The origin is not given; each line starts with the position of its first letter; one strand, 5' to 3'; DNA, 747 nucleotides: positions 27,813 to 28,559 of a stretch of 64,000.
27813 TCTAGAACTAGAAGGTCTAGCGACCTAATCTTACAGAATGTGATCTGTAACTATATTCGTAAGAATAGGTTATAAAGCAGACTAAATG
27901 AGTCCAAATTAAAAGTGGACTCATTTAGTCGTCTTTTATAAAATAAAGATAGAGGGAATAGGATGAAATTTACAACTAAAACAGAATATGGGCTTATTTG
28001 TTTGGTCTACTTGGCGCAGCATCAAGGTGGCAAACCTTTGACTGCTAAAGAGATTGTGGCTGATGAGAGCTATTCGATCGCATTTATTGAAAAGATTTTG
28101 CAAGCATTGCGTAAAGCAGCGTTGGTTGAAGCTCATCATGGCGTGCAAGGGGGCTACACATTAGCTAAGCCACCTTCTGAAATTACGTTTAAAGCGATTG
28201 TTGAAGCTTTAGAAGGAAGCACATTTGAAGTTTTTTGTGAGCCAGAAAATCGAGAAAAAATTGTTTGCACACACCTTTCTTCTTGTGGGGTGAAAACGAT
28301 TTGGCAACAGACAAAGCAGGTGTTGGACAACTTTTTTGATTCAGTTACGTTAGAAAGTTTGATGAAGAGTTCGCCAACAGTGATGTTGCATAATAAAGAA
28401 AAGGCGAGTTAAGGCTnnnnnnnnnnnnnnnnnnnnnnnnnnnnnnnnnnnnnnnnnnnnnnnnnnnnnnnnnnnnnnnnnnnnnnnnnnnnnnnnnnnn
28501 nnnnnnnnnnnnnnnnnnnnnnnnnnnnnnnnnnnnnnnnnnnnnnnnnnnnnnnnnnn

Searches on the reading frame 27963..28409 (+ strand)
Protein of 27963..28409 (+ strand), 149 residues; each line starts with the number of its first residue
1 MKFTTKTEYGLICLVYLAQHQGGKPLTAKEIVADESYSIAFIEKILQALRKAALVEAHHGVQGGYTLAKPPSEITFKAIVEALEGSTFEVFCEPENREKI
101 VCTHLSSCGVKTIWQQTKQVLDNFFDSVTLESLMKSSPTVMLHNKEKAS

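Call 78: search_protein_families(library=pfam, proteins=[P0326], max_evalue=1)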
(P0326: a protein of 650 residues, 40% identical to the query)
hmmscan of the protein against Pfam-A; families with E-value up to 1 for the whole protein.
P0326 (650 aa): 4 families
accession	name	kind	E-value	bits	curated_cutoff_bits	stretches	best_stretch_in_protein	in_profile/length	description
PF04234.18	CopC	-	0.011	17.1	23.3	0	184-227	40-81/92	CopC domain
PF13128.11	DUF3954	-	0.07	13.4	23.7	0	543-553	30-40/49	Protein of unknown function (DUF3954)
PF17417.8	Glycoprot_B_PH2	-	0.13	13.1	23.7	0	291-331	49-89/97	Herpesvirus Glycoprotein B PH-like domain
PF17354.8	DUF5382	-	0.97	10.4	25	0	469-512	68-107/127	Family of unknown function (DUF5382) central domain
